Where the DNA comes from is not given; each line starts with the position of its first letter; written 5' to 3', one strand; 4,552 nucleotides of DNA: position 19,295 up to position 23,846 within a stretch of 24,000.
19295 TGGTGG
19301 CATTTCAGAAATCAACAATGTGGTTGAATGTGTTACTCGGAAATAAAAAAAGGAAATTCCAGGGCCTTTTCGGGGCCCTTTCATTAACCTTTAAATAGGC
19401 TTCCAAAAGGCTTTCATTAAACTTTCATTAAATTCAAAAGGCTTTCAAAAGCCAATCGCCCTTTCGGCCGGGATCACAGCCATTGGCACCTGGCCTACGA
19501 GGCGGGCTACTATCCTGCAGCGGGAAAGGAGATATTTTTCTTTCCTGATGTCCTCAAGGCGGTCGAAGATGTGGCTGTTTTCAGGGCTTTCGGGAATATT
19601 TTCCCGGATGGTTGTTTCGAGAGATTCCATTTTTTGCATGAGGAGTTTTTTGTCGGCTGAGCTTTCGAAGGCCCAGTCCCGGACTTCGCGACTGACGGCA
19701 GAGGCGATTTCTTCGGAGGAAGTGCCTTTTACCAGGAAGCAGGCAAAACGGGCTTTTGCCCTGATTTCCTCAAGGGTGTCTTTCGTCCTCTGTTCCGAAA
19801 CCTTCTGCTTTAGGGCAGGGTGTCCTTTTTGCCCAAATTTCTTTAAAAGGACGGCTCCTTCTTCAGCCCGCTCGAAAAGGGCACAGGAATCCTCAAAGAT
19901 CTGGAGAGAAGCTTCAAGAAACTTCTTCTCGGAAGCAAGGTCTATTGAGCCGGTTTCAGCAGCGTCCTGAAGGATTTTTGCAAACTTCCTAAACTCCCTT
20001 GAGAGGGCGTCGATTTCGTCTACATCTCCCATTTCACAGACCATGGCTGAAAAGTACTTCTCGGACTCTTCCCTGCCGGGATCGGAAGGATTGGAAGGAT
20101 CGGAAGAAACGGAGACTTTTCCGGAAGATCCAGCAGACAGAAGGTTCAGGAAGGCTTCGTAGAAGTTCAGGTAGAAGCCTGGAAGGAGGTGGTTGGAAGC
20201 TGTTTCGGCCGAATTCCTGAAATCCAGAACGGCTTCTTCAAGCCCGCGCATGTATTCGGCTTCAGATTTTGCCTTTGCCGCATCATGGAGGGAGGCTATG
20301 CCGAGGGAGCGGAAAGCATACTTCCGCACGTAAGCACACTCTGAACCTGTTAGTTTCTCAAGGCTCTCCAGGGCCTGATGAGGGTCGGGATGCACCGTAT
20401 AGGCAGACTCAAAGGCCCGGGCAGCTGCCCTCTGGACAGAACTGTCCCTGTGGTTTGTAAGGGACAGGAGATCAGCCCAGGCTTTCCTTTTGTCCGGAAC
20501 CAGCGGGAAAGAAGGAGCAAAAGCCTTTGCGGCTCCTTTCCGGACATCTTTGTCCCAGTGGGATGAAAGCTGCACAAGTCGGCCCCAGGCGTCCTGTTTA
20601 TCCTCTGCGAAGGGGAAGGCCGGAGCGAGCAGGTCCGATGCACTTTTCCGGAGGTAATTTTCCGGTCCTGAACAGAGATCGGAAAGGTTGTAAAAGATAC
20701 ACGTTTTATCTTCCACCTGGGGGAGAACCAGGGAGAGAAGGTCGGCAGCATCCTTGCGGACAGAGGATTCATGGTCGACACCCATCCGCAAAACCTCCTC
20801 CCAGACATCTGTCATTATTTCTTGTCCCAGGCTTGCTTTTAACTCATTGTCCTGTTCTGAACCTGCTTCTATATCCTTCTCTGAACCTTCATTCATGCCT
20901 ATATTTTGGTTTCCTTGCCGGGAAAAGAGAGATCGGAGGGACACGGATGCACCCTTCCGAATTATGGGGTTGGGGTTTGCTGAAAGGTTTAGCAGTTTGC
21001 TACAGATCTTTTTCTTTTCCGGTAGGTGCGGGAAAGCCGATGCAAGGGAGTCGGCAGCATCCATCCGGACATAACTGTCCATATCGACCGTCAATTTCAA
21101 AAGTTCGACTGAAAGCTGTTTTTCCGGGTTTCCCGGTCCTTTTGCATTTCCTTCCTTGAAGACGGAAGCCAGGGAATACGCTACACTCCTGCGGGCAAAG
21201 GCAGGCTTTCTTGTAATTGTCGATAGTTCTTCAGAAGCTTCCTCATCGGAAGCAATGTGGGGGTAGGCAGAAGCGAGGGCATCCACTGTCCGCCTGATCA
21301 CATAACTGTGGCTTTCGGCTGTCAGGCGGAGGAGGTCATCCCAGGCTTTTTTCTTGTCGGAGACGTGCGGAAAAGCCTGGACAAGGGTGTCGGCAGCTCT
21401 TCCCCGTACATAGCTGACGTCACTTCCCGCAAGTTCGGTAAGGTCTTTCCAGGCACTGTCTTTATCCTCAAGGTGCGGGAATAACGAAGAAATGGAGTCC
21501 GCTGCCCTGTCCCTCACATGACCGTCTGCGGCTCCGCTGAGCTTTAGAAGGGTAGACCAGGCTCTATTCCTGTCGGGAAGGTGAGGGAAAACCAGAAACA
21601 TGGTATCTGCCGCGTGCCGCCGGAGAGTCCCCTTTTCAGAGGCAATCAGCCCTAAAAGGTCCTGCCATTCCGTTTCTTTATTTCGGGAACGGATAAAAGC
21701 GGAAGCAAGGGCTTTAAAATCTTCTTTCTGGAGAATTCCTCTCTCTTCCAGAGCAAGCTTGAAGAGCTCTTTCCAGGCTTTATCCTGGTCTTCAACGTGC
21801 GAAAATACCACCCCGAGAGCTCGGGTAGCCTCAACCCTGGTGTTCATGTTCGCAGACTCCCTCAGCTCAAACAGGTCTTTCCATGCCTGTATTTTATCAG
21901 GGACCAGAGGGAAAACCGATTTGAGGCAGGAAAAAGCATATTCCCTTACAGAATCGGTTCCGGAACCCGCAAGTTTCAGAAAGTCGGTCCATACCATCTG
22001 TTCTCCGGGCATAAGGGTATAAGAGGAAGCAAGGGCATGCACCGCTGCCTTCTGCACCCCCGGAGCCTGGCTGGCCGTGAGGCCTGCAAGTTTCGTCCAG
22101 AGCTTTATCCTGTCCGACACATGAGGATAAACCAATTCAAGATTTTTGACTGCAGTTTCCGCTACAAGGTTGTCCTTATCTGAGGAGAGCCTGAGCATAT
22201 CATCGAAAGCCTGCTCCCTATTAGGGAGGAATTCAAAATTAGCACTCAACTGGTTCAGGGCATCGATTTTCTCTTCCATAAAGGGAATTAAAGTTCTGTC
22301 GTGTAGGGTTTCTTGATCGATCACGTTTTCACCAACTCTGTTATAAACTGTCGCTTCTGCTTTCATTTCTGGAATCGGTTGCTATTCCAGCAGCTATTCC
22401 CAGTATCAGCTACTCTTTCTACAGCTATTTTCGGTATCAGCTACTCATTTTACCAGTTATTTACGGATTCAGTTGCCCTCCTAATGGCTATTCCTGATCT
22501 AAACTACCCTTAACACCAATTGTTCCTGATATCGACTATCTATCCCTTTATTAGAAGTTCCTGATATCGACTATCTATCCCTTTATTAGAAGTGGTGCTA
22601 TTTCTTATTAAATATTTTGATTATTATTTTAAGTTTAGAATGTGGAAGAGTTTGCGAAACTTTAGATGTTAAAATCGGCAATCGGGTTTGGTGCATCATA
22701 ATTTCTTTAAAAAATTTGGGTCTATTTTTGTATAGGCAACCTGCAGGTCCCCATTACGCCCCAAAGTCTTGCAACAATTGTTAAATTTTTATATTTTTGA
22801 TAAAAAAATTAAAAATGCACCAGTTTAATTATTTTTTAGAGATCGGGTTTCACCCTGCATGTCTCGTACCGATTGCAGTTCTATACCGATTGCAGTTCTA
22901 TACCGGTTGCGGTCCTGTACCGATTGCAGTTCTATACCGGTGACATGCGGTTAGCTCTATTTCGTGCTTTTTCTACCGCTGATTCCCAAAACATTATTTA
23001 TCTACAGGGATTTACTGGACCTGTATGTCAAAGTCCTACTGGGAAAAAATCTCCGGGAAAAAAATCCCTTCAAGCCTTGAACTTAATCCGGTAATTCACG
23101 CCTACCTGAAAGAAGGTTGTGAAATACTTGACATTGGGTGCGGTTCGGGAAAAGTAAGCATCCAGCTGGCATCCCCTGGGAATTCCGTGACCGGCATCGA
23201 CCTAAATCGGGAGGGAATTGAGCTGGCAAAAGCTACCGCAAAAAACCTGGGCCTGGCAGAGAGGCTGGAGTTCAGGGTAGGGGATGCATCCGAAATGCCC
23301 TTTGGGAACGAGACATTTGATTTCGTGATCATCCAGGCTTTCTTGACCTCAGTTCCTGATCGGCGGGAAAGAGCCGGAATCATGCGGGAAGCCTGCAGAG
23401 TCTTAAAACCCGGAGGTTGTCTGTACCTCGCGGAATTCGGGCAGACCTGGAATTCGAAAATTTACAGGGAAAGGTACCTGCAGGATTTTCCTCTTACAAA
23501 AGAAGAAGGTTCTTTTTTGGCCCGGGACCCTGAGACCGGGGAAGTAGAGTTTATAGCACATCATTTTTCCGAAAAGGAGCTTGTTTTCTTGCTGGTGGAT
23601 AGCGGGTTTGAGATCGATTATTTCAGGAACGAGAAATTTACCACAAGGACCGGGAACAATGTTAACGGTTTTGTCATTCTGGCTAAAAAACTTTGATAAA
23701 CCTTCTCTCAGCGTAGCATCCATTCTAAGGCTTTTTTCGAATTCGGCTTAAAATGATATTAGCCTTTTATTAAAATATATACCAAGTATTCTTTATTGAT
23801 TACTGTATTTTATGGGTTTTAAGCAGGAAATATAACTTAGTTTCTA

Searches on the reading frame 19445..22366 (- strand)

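Call 24: search_protein_families(library=pfam, proteins=[window:19445-22366:-], max_evalue=0.001)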
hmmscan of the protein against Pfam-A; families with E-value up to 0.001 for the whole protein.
window:19445-22366:- (973 aa): 4 families
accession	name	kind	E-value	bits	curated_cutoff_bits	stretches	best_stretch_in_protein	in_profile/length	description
PF13646.12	HEAT_2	-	2e-16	60.5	27.7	1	597-688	4-87/88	HEAT repeats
PF02985.28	HEAT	-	5.8e-09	35.8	23.5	0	129-151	5-27/31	HEAT repeat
PF01602.26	Adaptin_N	-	5.6e-06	25.6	37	0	307-370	117-179/524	Adaptin N terminal region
PF13513.12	HEAT_EZ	-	0.00022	22.1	27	0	643-689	2-53/55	HEAT-like repeat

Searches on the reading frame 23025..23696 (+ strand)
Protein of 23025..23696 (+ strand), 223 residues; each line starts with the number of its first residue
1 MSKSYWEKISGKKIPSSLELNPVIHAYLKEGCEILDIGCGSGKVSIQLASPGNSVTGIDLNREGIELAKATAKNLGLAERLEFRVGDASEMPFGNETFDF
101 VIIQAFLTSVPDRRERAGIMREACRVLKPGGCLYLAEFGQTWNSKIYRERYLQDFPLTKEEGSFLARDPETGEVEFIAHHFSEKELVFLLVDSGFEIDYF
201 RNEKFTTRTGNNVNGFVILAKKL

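Call 24: search_protein_families(library=pfam, proteins=[window:23025-23696:+], max_evalue=0.001)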
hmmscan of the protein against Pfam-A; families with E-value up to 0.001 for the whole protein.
window:23025-23696:+ (223 aa): 19 families
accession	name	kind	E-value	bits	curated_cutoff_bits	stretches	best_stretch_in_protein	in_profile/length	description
PF13847.12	Methyltransf_31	-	1.7e-24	86.6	27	1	29-139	2-113/145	Methyltransferase domain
PF08241.18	Methyltransf_11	-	2e-23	83.3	21.2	1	35-134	1-94/95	Methyltransferase domain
PF13649.12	Methyltransf_25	-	6.2e-23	81.8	27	1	34-131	1-97/97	Methyltransferase domain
PF01209.24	Ubie_methyltran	-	1.3e-18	67.6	20.1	1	29-199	46-217/233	ubiE/COQ5 methyltransferase family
PF13489.12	Methyltransf_23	-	1.1e-13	51.6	27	1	26-197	18-161/164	Methyltransferase domain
PF08242.18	Methyltransf_12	-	4.1e-13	50.3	30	1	35-133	1-98/98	Methyltransferase domain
PF05175.20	MTS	-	1.3e-09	38.4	23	1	31-135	32-138/170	Methyltransferase small domain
PF02353.26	CMAS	-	2.6e-07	30.7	27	1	27-137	59-166/273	Mycolic acid cyclopropane synthetase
PF03848.20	TehB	-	5.8e-07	29.6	20.4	1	30-131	30-128/193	Tellurite resistance protein TehB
PF09445.16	Methyltransf_15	-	1.8e-06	28.1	22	1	34-91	4-61/165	RNA cap guanine-N2 methyltransferase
PF06325.19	PrmA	-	9.8e-06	25.7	22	1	24-102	155-231/296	Ribosomal protein L11 methyltransferase (PrmA)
PF12847.13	Methyltransf_18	-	1.7e-05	25.3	27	1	24-103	8-88/151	Methyltransferase domain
PF07021.18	MetW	-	2.1e-05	24.7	21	1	24-127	7-102/193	Methionine biosynthesis protein MetW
PF13679.12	Methyltransf_32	-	3.2e-05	24.4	27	1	29-91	24-92/143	Methyltransferase domain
PF05148.21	Methyltransf_8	-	3.4e-05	24.2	27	1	33-142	75-163/219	Hypothetical methyltransferase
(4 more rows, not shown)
